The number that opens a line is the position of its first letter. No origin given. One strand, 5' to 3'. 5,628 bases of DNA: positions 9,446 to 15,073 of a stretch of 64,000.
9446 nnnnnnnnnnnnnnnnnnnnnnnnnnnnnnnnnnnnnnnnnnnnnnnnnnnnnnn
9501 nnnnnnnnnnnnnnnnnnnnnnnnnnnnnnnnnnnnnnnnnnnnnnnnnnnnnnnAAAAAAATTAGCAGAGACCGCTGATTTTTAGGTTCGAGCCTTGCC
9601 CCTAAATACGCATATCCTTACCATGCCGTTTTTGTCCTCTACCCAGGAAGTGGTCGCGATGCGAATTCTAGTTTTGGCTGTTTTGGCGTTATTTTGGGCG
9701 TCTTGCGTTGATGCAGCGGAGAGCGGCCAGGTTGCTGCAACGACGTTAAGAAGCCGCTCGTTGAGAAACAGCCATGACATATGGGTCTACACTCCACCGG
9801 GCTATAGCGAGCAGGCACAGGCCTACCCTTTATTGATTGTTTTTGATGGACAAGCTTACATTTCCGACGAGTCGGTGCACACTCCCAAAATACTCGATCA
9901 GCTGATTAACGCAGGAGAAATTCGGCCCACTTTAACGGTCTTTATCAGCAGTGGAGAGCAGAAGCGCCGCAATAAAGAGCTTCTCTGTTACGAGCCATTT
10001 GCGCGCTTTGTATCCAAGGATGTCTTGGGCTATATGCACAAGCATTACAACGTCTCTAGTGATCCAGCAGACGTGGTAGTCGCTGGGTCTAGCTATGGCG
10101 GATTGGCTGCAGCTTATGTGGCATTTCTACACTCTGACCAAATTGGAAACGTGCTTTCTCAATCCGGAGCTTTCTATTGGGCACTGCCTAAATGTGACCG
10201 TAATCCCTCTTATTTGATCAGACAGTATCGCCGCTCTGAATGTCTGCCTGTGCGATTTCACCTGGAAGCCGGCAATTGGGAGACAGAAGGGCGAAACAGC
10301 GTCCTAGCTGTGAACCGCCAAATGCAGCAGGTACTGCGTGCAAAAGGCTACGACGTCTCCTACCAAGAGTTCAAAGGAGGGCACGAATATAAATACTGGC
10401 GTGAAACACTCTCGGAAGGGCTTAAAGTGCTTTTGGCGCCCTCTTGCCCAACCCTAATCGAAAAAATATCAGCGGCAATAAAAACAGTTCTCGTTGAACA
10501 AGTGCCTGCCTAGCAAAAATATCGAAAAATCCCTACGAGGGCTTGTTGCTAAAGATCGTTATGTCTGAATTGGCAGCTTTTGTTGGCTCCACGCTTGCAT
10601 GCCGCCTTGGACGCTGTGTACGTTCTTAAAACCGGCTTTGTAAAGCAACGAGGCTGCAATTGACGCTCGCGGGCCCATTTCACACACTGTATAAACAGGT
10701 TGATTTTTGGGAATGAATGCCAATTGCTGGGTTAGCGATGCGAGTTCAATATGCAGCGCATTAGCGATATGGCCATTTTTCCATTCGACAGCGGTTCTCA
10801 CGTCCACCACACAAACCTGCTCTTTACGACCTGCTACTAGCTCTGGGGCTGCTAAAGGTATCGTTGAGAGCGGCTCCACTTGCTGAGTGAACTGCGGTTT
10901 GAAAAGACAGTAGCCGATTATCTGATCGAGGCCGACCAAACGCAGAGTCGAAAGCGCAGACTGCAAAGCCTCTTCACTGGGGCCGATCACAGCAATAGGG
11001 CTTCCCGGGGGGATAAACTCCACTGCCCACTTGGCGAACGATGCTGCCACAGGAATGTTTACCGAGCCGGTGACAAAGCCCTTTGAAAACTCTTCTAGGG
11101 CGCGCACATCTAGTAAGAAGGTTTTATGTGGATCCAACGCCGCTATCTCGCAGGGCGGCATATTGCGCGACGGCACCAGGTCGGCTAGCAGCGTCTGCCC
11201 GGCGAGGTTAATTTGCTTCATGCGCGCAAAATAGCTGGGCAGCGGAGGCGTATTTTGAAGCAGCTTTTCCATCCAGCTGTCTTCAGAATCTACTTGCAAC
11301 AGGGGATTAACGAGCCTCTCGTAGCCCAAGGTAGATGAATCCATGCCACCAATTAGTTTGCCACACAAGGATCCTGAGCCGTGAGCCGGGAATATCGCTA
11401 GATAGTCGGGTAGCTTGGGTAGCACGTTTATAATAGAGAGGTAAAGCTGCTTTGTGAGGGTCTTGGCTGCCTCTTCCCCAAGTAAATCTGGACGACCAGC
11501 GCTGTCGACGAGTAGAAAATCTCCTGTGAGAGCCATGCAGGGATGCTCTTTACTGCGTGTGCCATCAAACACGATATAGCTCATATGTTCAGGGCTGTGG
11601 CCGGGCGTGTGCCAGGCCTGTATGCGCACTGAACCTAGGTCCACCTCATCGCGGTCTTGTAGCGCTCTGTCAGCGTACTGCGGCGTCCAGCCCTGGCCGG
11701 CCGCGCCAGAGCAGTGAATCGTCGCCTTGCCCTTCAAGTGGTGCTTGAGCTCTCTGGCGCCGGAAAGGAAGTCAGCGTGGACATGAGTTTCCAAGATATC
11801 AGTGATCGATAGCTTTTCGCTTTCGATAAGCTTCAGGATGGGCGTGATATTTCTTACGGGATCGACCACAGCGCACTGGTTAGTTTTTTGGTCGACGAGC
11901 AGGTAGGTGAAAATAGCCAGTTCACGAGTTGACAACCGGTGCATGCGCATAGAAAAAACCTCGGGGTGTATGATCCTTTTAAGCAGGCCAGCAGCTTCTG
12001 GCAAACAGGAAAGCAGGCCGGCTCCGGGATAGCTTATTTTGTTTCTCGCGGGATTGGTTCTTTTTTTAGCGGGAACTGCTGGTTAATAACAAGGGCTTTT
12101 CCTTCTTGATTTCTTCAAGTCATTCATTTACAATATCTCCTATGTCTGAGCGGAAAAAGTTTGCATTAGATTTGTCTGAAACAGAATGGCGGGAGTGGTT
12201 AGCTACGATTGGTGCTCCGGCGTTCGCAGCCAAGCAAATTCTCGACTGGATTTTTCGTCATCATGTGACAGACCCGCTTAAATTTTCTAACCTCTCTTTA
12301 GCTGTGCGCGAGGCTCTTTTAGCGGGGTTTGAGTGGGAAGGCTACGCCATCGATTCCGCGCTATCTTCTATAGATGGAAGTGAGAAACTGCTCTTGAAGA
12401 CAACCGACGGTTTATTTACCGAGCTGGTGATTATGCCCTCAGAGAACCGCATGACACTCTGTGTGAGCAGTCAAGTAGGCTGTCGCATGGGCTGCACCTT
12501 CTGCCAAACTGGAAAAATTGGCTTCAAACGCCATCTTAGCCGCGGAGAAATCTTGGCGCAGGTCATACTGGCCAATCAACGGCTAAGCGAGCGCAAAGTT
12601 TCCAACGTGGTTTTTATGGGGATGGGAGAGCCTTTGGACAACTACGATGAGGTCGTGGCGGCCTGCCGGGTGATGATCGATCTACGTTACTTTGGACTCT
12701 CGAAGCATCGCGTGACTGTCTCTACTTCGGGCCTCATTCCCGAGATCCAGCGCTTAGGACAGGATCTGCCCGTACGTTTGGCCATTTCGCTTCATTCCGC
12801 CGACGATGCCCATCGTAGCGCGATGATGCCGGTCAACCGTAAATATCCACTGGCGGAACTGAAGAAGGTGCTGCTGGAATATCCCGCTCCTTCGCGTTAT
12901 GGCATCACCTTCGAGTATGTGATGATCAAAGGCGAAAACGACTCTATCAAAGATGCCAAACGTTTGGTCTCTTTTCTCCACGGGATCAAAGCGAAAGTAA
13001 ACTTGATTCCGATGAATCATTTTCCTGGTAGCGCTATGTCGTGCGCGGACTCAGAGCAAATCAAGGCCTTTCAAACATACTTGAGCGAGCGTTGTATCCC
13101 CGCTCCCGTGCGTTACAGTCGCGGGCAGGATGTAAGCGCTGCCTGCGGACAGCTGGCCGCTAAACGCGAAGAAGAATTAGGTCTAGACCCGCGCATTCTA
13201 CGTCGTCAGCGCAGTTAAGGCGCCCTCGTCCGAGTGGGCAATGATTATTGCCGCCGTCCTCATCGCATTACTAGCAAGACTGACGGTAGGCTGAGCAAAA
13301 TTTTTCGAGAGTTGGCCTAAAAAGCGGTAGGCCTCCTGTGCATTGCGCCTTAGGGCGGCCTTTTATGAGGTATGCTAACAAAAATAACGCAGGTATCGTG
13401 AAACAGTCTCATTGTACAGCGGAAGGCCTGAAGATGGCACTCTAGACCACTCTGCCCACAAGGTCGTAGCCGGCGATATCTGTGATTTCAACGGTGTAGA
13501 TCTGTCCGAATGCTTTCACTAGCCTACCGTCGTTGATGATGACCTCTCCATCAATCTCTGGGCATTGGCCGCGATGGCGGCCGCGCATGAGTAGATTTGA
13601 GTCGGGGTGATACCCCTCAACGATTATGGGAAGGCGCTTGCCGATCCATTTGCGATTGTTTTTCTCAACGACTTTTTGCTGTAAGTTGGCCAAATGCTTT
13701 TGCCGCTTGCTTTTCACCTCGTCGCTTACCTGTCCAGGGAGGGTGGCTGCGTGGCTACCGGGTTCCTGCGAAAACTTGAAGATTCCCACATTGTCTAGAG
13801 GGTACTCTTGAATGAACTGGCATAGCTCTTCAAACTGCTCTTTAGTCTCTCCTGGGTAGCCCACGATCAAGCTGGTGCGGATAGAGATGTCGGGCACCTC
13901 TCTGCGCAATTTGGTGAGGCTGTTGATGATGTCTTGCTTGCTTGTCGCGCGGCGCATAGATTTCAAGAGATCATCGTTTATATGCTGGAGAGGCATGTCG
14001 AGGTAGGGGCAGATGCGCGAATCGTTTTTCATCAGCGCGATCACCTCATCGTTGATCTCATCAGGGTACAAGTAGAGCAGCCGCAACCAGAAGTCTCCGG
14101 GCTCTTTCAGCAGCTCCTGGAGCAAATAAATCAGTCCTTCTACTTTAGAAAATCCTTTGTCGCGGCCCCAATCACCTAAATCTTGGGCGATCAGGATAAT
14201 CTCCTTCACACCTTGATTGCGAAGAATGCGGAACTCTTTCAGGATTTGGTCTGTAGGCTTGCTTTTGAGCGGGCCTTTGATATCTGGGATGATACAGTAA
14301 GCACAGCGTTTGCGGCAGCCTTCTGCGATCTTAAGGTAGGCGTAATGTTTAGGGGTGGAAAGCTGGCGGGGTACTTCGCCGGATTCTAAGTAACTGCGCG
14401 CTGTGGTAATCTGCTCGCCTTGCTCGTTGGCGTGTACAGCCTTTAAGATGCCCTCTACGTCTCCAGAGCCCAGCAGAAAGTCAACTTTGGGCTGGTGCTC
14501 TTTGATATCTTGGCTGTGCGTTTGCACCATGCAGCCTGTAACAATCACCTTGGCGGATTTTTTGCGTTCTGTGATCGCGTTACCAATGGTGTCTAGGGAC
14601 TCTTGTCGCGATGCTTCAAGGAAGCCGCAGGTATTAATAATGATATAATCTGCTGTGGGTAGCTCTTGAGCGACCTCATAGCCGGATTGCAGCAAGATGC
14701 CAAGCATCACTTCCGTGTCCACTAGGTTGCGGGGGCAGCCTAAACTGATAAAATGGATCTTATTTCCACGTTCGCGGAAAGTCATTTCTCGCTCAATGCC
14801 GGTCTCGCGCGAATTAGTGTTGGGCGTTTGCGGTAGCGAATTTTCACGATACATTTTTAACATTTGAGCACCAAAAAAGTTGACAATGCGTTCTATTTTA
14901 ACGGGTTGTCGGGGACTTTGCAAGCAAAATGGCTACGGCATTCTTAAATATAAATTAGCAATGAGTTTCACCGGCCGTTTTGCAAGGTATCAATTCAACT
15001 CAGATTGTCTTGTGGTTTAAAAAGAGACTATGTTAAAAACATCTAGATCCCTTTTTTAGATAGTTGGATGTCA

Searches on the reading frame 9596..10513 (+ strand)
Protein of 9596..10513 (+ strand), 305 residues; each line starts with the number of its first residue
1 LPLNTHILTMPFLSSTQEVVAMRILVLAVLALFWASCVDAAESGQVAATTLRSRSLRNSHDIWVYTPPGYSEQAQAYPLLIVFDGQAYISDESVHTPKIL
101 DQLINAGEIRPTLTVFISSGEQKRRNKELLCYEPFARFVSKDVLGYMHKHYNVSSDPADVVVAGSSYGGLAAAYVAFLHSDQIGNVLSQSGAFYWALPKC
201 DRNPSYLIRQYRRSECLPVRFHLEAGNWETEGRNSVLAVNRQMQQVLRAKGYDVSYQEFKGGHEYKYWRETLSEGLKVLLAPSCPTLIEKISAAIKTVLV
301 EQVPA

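Call 11: search_protein_families(library=pfam, proteins=[window:9596-10513:+])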
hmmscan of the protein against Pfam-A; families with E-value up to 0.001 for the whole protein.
window:9596-10513:+ (305 aa): 1 family
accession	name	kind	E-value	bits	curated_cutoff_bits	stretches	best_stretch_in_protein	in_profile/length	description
PF00756.26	Esterase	-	9.1e-24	85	22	1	53-276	1-248/251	Putative esterase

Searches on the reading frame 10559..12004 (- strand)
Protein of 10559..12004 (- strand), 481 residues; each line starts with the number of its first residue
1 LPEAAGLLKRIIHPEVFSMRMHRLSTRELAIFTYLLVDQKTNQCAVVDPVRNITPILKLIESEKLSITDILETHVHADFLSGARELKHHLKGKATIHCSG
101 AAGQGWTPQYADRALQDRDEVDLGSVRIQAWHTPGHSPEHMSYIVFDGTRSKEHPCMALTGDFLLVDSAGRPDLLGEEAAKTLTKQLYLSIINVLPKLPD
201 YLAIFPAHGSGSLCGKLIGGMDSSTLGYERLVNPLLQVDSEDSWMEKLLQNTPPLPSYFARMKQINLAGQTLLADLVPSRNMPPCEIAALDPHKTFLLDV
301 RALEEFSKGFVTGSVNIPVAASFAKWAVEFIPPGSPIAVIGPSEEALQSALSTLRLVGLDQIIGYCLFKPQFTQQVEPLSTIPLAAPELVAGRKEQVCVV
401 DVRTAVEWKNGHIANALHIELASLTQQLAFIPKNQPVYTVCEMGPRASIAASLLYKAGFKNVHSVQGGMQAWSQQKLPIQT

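Call 11: search_protein_families(library=pfam, proteins=[window:10559-12004:-])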
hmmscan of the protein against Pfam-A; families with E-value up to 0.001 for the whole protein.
window:10559-12004:- (481 aa): 2 families
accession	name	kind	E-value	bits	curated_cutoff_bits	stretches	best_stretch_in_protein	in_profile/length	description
PF00581.25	Rhodanese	-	1e-25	90.6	22.2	2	395-474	10-101/102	Rhodanese-like domain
PF00753.33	Lactamase_B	-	8.4e-08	32.8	22.7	1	30-182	5-171/196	Metallo-beta-lactamase superfamily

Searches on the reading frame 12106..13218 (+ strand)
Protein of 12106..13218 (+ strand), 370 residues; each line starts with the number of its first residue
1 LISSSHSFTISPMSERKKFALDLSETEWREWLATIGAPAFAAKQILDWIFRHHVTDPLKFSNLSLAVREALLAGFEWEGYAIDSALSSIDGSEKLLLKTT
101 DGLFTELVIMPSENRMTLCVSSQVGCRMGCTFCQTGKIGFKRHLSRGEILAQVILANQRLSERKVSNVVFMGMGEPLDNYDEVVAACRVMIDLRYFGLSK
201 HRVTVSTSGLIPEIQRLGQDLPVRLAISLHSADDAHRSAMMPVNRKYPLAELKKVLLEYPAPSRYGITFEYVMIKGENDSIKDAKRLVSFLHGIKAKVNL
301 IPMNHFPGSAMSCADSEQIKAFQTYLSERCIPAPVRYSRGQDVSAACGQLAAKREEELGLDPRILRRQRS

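Call 11: search_protein_families(library=pfam, proteins=[window:12106-13218:+])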
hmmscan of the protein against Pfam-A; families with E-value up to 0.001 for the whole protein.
window:12106-13218:+ (370 aa): 2 families
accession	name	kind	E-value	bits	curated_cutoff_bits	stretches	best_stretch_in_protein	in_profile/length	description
PF04055.27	Radical_SAM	-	3.4e-17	63.5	29.5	1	121-285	2-163/166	Radical SAM superfamily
PF21016.3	RlmN_N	-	1.1e-09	38.4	24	1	21-71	4-54/60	Ribosomal RNA large subunit methyltransferase N-terminal domain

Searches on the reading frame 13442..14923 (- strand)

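Call 12: search_protein_families(library=pfam, proteins=[window:13442-14923:-])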
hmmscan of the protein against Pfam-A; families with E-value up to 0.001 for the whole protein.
window:13442-14923:- (493 aa): 3 families
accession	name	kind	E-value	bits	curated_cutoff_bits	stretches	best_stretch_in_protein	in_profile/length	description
PF00919.26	UPF0004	-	1.9e-27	95.6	27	1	55-152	1-98/98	Uncharacterized protein family UPF0004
PF04055.27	Radical_SAM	-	7.5e-22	78.7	29.5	1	199-371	3-166/166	Radical SAM superfamily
PF18693.7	TRAM_2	-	1.7e-17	63.8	27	1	427-493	1-63/63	TRAM domain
